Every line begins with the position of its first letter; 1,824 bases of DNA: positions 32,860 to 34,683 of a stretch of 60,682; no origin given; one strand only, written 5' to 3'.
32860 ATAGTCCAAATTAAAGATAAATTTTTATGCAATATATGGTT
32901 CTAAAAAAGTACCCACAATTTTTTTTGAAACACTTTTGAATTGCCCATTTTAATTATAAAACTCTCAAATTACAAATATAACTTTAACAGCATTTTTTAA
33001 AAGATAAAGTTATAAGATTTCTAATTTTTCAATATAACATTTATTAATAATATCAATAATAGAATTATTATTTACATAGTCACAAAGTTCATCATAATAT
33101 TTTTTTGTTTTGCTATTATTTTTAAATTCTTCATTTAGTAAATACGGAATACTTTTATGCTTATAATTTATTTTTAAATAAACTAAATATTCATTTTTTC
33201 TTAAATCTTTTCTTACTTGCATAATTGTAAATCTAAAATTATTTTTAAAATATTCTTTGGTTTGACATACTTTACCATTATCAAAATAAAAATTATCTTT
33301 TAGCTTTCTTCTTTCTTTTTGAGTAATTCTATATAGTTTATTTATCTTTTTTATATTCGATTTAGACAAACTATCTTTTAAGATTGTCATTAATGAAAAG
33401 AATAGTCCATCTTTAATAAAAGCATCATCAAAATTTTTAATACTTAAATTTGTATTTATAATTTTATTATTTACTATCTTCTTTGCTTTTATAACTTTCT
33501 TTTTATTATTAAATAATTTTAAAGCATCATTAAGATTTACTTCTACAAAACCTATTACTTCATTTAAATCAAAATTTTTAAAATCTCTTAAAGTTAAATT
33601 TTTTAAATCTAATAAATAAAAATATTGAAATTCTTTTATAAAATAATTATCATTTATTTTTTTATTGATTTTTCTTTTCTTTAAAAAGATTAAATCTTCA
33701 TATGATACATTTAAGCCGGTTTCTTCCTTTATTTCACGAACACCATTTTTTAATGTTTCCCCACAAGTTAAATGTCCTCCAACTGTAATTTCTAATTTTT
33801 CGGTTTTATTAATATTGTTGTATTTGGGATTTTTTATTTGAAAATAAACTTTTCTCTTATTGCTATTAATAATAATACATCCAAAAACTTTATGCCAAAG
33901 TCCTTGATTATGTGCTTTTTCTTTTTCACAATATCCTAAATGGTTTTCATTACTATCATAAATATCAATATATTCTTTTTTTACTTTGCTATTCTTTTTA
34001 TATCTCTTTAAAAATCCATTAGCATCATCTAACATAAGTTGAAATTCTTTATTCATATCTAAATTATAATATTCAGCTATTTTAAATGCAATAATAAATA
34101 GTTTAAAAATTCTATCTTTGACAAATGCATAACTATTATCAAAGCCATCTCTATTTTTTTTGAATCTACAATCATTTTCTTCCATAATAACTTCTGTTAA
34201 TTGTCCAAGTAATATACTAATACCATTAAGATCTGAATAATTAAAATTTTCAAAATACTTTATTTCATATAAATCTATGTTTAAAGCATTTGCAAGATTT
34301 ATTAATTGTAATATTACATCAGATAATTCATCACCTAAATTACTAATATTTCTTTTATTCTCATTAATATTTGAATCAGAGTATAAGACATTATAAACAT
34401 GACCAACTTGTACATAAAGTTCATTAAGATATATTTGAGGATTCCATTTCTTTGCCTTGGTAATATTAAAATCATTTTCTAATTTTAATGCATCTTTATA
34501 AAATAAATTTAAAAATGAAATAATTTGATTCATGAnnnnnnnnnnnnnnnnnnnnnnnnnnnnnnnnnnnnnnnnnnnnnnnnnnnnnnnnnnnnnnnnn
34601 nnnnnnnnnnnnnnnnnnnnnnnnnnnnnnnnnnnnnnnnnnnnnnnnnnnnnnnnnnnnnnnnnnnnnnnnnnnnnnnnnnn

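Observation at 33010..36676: LysR / radical SAM / MazG-Nudix fusion cassette: candidate nucleotide-modifying or nucleotide-depleting cargo system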

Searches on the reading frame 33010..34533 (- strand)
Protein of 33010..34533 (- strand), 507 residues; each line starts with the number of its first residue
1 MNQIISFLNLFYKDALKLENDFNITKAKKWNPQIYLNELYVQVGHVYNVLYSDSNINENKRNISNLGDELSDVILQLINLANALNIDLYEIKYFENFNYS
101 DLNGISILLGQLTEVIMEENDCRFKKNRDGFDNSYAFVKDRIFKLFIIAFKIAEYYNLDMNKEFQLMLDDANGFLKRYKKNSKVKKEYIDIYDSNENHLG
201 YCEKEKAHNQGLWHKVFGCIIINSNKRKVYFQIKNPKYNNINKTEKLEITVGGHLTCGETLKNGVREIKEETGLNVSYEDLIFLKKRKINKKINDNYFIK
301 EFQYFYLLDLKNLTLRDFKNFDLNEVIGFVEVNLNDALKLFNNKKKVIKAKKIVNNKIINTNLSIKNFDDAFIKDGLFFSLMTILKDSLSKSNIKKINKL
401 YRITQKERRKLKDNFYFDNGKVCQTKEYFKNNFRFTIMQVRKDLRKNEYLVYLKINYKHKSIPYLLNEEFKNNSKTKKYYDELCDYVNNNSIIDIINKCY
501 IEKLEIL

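Call 4: search_protein_families(library=pfam, proteins=[window:33010-34533:-], max_evalue=0.1)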
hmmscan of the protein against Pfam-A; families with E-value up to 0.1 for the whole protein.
window:33010-34533:- (507 aa): 4 families
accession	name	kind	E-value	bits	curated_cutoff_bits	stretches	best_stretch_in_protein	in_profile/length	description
PF00293.34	NUDIX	-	1.5e-06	28.7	21.1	1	214-347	3-130/134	NUDIX domain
PF12643.12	MazG-like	-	0.025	15.2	27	0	45-92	21-60/85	MazG-like family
PF03819.22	MazG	-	0.052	14.3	22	0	60-86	23-53/74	MazG nucleotide pyrophosphohydrolase domain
PF16151.10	DUF4859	-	0.081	13.3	22.6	0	159-256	13-107/120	Domain of unknown function (DUF4859)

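Call 5: search_protein_families(library=padloc, proteins=[window:33010-34533:-], max_evalue=0.1)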
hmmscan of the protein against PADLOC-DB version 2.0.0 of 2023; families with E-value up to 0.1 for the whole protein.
window:33010-34533:- (507 aa): 0 families

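Call 6: search_protein_families(library=ncbifam, proteins=[window:33010-34533:-], max_evalue=0.1)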
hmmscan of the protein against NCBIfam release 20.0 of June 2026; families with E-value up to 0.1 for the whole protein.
window:33010-34533:- (507 aa): 2 families
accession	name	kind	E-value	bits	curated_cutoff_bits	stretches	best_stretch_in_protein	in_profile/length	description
NF011922.0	PRK15393.1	equivalog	3.1e-05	23.7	152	1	180-274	4-96/182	NUDIX hydrolase YfcD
NF002995.0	PRK03759.1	equivalog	0.022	14.4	127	1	185-281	5-100/185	isopentenyl-diphosphate Delta-isomerase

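Call 9: find_homologous_proteins(query=window:33010-34533:-)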
Query window:33010-34533:- (507 aa): 85 proteins with E <= 0.001 among 8000 candidates.
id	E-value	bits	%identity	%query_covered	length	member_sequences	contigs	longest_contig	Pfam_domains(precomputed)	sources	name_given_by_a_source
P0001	0.0e+0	1031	99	95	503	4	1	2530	PF00293.35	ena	-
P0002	2.8e-196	671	62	99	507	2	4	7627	PF00293.35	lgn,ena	-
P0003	2.2e-193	662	63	99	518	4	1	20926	PF00293.35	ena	-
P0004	5.6e-192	657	61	100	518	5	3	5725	PF00293.35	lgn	-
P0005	3.8e-184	631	59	99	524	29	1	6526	PF00293.35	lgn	-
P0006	1.5e-182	626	59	99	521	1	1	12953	PF00293.35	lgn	-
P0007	2.3e-180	619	58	100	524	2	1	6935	PF00293.35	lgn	-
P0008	7.7e-180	617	58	100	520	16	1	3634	PF00293.35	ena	-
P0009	1.5e-179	616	59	98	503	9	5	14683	-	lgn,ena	-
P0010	1.4e-177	610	58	99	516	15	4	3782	PF00293.35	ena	-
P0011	6.6e-174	597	58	100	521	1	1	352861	PF00293.35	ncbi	-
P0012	7.1e-174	597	55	99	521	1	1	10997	PF00293.35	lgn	-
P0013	3.9e-173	595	55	99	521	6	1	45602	PF00293.35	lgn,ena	-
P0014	4.7e-173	595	57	100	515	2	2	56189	PF00293.35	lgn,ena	-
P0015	9.7e-173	594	57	99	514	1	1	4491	PF00293.35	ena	-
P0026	2.0e-167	576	56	99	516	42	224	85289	PF00293.35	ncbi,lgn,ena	-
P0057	7.1e-136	472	50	99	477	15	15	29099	PF00293.35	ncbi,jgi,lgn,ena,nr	ncbi:MAG: NUDIX domain-containing protein [Bacilli bacterium]|nr:NUDIX domain-containing protein [Ba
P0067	1.4e-112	395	44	99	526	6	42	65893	PF00293.35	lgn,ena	-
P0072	8.8e-101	356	48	75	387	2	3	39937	PF00293.35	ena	-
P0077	4.3e-93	331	39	99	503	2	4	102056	-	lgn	-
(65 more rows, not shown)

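Call 10: find_encoding_contigs(protein=P0011, flank=10000, max_places=3)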
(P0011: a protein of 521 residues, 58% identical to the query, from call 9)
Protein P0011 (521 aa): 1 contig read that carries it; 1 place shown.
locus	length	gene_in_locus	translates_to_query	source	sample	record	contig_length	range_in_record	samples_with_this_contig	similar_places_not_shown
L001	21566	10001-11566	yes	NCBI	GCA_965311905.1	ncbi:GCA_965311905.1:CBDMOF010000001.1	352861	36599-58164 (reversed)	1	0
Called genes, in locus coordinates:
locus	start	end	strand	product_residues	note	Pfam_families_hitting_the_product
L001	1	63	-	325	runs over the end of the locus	PF14659:Phage_int_SAM_3 (weak), PF00589:Phage_integrase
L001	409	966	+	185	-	-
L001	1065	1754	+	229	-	-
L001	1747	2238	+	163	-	PF00717:Peptidase_S24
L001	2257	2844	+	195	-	-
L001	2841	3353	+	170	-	-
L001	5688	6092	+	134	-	PF01624:MutS_I (weak)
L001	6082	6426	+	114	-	PF22296:bAvd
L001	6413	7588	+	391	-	PF00078:RVT_1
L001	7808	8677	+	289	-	PF00126:HTH_1, PF03466:LysR_substrate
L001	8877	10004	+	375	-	PF04055:Radical_SAM (weak)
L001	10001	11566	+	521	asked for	PF00293:NUDIX (weak)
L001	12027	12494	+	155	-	-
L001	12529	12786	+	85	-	-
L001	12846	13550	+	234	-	-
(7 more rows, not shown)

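Call 11: find_encoding_contigs(protein=P0026, flank=10000, max_places=4)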
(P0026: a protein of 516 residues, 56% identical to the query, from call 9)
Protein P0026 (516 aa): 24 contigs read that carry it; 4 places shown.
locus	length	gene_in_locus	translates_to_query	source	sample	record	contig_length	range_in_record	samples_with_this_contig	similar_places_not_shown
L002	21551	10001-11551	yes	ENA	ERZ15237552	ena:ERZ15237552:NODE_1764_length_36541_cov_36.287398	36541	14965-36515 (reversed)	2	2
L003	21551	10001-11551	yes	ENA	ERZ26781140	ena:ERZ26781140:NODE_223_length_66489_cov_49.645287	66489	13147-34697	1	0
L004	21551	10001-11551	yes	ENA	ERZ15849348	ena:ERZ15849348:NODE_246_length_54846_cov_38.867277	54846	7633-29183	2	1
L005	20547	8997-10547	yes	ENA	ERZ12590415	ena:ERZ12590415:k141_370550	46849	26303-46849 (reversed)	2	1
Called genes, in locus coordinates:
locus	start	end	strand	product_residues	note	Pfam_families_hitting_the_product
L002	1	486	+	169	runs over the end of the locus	?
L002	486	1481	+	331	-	PF01757:Acyl_transf_3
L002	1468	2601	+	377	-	PF01168:Ala_racemase_N, PF00842:Ala_racemase_C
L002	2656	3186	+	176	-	PF04892:VanZ-LLP1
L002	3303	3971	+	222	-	PF00072:Response_reg, PF00486:Trans_reg_C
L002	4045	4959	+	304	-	PF00005:ABC_tran, PF13304:AAA_21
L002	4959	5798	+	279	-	-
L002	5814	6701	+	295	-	PF00512:HisKA, PF02518:HATPase_c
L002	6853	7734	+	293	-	PF00126:HTH_1, PF03466:LysR_substrate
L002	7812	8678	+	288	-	PF07751:Abi_2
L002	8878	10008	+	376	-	PF04055:Radical_SAM (weak)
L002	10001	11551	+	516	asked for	PF00293:NUDIX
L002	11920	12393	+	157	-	-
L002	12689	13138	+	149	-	-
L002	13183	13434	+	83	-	-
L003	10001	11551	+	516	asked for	PF00293:NUDIX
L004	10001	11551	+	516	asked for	PF00293:NUDIX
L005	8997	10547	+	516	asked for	PF00293:NUDIX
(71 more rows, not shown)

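Call 12: find_encoding_contigs(protein=P0077, flank=10000, max_places=3)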
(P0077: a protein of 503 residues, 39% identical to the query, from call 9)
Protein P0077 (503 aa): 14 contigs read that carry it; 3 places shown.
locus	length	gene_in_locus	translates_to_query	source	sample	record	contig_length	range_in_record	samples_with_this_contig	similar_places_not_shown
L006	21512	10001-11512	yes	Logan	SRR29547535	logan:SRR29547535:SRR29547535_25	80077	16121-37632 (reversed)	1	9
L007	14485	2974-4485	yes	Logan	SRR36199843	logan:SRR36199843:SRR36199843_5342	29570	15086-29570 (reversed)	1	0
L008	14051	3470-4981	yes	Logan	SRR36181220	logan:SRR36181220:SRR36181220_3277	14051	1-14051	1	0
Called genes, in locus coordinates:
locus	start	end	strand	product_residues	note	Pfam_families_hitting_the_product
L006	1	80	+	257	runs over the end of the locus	PF00497:SBP_bac_3, PF10613:Lig_chan-Glu_bd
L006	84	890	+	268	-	PF00528:BPD_transp_1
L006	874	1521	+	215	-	PF02463:SMC_N (weak), PF13555:AAA_29 (faint), PF00005:ABC_tran, PF13304:AAA_21 (faint)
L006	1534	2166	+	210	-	PF13238:AAA_18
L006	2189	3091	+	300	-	PF01636:APH (weak)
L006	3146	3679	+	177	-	PF00293:NUDIX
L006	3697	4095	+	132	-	-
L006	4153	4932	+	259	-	PF00702:Hydrolase (faint), PF08282:Hydrolase_3, PF12710:HAD (faint), PF05116:S6PP (weak)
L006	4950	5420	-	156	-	PF01381:HTH_3, PF07022:Phage_CI_repr (faint), PF12844:HTH_19, PF13560:HTH_31 (faint)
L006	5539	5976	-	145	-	PF12844:HTH_19 (weak), PF13412:HTH_24 (faint), PF13560:HTH_31 (weak), PF13744:HTH_37 (faint), PF01381:HTH_3, PF13560:HTH_31 (weak), PF01381:HTH_3, PF12844:HTH_19 (weak)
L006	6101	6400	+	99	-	-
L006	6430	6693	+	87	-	-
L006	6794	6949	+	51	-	-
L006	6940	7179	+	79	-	-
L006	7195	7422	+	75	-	-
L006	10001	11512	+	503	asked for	-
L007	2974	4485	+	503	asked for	-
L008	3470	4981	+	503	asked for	-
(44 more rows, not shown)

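Call 15: find_related_loci(query=A1, collection=genome_contigs, flank=10000)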
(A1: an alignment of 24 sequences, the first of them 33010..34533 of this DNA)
Query A1 (507 aa) in genome_contigs; peptide patterns used: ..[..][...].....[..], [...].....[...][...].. (x = any residue, [..] = any of these).
134 stretches matched a pattern; 52 encode a relative of the query (tblastn E <= 1e-3); 52 distinct loci.
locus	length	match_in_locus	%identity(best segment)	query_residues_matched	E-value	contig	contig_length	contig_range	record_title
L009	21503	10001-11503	63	1-500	0e+0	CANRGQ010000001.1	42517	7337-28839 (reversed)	MAG: uncultured Bacilli bacterium isolate Lapin-021__bin69 genome assembly, contig: Lapin-021__NODE_1073_length_42517_co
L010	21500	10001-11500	59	1-500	0e+0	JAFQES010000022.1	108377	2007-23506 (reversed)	MAG: Bacilli bacterium isolate RGIG1752 Goat_Cecum-3__c537429, whole genome shotgun sequence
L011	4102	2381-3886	57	1-505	0e+0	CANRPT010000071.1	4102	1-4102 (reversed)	MAG: uncultured Bacilli bacterium isolate Lapin-018__bin21 genome assembly, contig: Lapin-018__NODE_25962_length_4102_co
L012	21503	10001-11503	57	1-504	8e-178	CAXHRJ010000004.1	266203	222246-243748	MAG: uncultured Bacilli bacterium isolate ena-SAMPLE-TAB-22-03-2024-10:43:23:847-115527 genome assembly, contig: NODE_23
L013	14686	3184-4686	57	1-504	1e-177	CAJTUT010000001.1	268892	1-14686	MAG TPA_asm: uncultured Bacilli bacterium isolate MGBC114289 genome assembly, contig: MGBC114289.1, whole genome shotgun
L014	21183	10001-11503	57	1-504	1e-177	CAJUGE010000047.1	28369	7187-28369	MAG TPA_asm: uncultured Bacilli bacterium isolate MGBC139354 genome assembly, contig: MGBC139354.47, whole genome shotgu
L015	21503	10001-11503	56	1-504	8e-177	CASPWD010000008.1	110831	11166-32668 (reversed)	MAG: uncultured Bacilli bacterium isolate extra-ERR2497918.26_1677795665 genome assembly, contig: NODE_54_length_110831_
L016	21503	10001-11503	55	1-504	4e-175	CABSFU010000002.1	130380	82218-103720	MAG TPA_asm: uncultured Bacillales bacterium isolate MGYG-HGUT-02248 genome assembly, contig: GUT_GENOME139761_2, whole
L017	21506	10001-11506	55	1-505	2e-174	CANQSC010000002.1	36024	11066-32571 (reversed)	MAG: uncultured Bacilli bacterium isolate Lapin-032__bin41 genome assembly, contig: Lapin-032__NODE_1920_length_36024_co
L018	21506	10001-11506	56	1-505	3e-172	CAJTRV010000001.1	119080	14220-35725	MAG TPA_asm: uncultured Bacilli bacterium isolate MGBC107952 genome assembly, contig: MGBC107952.1, whole genome shotgun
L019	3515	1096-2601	55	1-505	2e-172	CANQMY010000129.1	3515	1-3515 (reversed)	MAG: uncultured Clostridia bacterium isolate Lapin-013__bin44 genome assembly, contig: Lapin-013__NODE_16308_length_3515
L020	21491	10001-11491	54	1-500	2e-164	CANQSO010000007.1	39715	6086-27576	MAG: uncultured Bacilli bacterium isolate Lapin-032__bin38 genome assembly, contig: Lapin-032__NODE_1667_length_39715_co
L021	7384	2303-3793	54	1-500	8e-165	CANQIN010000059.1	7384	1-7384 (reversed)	MAG: uncultured Bacilli bacterium isolate Lapin-028__bin56 genome assembly, contig: Lapin-028__NODE_11067_length_7384_co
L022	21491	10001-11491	53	1-503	2e-158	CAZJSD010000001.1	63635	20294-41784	MAG TPA_asm: uncultured Muribaculaceae bacterium isolate SRP278969_co1_136 genome assembly, contig: NODE_276_length_6363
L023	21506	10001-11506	53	1-505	3e-157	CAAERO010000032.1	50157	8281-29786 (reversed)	MAG TPA_asm: Bacilli bacterium, isolate HGM10844, WGS project CAAERO010000000 data, contig: ERS608518_21_k95_113270, who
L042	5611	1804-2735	45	1-500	1e-46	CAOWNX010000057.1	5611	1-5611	MAG TPA_asm: uncultured Bacilli bacterium isolate MGBC105130 genome assembly, contig: MGBC105130.57, whole genome shotgu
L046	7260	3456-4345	49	1-500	5e-45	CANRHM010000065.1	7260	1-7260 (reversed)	MAG: uncultured Bacilli bacterium isolate Lapin-032__bin119 genome assembly, contig: Lapin-032__NODE_13332_length_7260_c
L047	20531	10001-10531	46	2-178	2e-43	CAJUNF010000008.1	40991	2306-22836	MAG TPA_asm: uncultured Bacilli bacterium isolate MGBC162267 genome assembly, contig: MGBC162267.8, whole genome shotgun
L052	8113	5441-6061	40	187-397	3e-40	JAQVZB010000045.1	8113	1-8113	MAG: Bacilli bacterium isolate STF2_163 NODE_28865_length_8113_cov_7.951415_Sandtown_F2, whole genome shotgun sequence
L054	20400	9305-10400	43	1-375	5e-69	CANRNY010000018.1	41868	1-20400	MAG: uncultured Bacilli bacterium isolate Lapin-020__bin70 genome assembly, contig: Lapin-020__NODE_1010_length_41868_co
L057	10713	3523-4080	41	9-185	1e-33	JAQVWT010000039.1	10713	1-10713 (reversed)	MAG: Bacilli bacterium isolate STF2_109 NODE_18521_length_10713_cov_6.311638_Sandtown_F2, whole genome shotgun sequence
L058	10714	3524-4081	41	9-185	1e-33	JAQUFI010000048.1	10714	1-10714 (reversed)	MAG: Bacilli bacterium isolate STCSWMC_198 NODE_18487_length_10714_cov_4.925947_ST_CSWMC, whole genome shotgun sequence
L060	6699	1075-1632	35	1-181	5e-23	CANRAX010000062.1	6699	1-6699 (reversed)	MAG: uncultured Bacilli bacterium isolate Lapin-016__bin45 genome assembly, contig: Lapin-016__NODE_10619_length_6699_co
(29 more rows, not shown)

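Call 21: search_solved_structures(query=A1, max_evalue=1, show_alignments=3)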
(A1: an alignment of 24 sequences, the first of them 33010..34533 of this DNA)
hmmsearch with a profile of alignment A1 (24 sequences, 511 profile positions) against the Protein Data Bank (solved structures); distinct sequences matched with E-value up to 1: 21.
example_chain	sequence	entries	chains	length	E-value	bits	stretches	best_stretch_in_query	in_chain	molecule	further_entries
2pqv_A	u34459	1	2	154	0.00031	22.9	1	247-340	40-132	MutT/nudix family protein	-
3f6a_A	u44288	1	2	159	0.00094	21.3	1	226-299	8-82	Hydrolase, NUDIX family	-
2b06_A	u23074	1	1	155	0.0016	20.5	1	219-286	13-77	MutT/nudix family protein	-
6fl4_A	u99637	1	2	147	0.003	19.6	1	252-288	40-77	Nudix hydrolase 1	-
5gp0_E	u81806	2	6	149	0.0031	19.6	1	252-288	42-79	Nudix hydrolase 1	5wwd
6dby_A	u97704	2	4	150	0.0031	19.6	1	252-288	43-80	Nudix hydrolase 1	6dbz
5ie9_A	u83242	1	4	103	0.004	19.2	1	37-96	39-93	Nucleotide pyrophosphohydrolase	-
3id9_A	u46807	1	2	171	0.012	17.6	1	252-284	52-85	MutT/NUDIX family protein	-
2fkb_A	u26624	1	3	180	0.015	17.4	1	182-275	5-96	Putative Nudix hydrolase yfcD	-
5wy6_E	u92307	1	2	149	0.028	16.4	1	252-288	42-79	Nudix hydrolase 1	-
5vix_A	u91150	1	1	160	0.043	15.8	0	235-301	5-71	Polyubiquitin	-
4v14_A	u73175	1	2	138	0.057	15.4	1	216-280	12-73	MUTATOR MUTT PROTEIN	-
4f3s_A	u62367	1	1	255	0.14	14.1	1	274-400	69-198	Putative periplasmic binding protein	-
4dz1_A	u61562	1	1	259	0.16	13.9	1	274-400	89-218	DalS D-Alanine transporter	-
6ypb_A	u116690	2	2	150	0.37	12.7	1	252-286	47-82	Geranyl diphosphate phosphohydrolase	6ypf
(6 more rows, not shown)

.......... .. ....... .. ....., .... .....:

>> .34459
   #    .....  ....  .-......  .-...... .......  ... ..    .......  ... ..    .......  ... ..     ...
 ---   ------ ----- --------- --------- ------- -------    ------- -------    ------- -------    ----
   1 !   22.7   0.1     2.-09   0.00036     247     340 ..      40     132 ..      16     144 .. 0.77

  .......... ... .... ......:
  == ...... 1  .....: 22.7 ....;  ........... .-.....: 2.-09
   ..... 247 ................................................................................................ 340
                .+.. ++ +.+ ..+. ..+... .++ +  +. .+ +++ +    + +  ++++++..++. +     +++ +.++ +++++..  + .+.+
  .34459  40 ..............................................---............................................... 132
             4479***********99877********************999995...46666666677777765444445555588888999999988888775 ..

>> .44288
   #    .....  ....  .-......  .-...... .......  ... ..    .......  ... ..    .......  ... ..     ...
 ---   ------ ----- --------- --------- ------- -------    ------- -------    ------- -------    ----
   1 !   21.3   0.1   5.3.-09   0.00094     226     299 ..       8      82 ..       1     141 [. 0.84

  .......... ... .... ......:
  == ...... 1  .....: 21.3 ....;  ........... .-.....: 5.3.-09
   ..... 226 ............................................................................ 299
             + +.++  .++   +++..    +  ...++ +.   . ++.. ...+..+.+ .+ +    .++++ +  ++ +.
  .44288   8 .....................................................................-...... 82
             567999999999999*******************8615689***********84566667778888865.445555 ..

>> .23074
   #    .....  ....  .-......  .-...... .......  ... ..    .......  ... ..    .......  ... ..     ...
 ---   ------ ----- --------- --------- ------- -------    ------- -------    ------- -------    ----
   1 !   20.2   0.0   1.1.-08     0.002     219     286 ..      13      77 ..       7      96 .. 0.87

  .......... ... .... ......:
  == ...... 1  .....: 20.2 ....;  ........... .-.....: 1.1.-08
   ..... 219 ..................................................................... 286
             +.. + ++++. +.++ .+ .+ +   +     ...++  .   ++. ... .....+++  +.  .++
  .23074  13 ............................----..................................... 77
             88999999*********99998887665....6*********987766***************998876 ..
